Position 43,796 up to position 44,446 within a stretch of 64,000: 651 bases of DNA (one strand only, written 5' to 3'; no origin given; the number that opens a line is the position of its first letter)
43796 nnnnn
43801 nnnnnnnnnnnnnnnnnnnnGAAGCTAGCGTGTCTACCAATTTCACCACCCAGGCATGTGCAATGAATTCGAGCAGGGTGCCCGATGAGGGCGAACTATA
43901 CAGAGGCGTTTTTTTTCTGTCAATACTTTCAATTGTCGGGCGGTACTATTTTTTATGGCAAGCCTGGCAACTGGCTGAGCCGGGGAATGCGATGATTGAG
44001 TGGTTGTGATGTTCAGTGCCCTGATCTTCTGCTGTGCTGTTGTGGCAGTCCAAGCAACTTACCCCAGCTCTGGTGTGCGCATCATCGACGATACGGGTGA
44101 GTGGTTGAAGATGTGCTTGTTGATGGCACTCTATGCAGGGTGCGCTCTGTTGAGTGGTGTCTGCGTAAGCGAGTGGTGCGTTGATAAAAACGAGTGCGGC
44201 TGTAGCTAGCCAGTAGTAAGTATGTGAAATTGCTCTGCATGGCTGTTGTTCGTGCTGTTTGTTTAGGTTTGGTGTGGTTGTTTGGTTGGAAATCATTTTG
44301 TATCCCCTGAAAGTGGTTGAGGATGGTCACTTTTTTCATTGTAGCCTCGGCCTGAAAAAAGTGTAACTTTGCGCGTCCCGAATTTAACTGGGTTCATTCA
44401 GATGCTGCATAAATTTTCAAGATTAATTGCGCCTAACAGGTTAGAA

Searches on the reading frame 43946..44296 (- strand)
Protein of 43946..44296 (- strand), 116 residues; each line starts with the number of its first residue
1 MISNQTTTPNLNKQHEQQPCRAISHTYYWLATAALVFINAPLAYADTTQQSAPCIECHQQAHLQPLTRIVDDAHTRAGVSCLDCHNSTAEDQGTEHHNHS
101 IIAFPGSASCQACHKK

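Call 27: search_protein_families(library=pfam, proteins=[window:43946-44296:-], max_evalue=0.01)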
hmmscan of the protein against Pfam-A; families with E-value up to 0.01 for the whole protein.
window:43946-44296:- (116 aa): 6 families
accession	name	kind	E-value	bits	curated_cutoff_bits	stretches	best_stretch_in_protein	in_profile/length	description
PF14522.11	Cytochrome_C7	-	9.5e-05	22.6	24.8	1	72-115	6-49/67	Cytochrome c7 and related cytochrome c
PF02335.20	Cytochrom_C552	-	0.00073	19.1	24.1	1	73-115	239-283/438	Cytochrome c552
PF22678.1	Cytochrom_c_NrfB-like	-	0.0016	19.3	27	1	45-92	27-72/89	Cytochrome c-type protein NrfB-like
PF02085.21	Cytochrom_CIII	-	0.0016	19.2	22.9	1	13-114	26-101/101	Class III cytochrome C family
PF13435.11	Cytochrome_C554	-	0.0027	19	20.8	1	45-85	42-83/84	Cytochrome c554 and c-prime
PF09699.15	Paired_CXXCH_1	-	0.0072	16.4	20.6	0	80-116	8-38/41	Doubled CXXCH motif (Paired_CXXCH_1)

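Call 74: search_solved_structures(query=window:43946-44296:-, max_evalue=0.01)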
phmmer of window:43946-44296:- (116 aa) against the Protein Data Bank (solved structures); distinct sequences matched with E-value up to 0.01: 1.
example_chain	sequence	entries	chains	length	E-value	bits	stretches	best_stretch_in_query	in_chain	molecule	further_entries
6v0a_A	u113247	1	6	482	0.0037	20.7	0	59-88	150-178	Nitrite reductase (cytochrome; ammonia-forming)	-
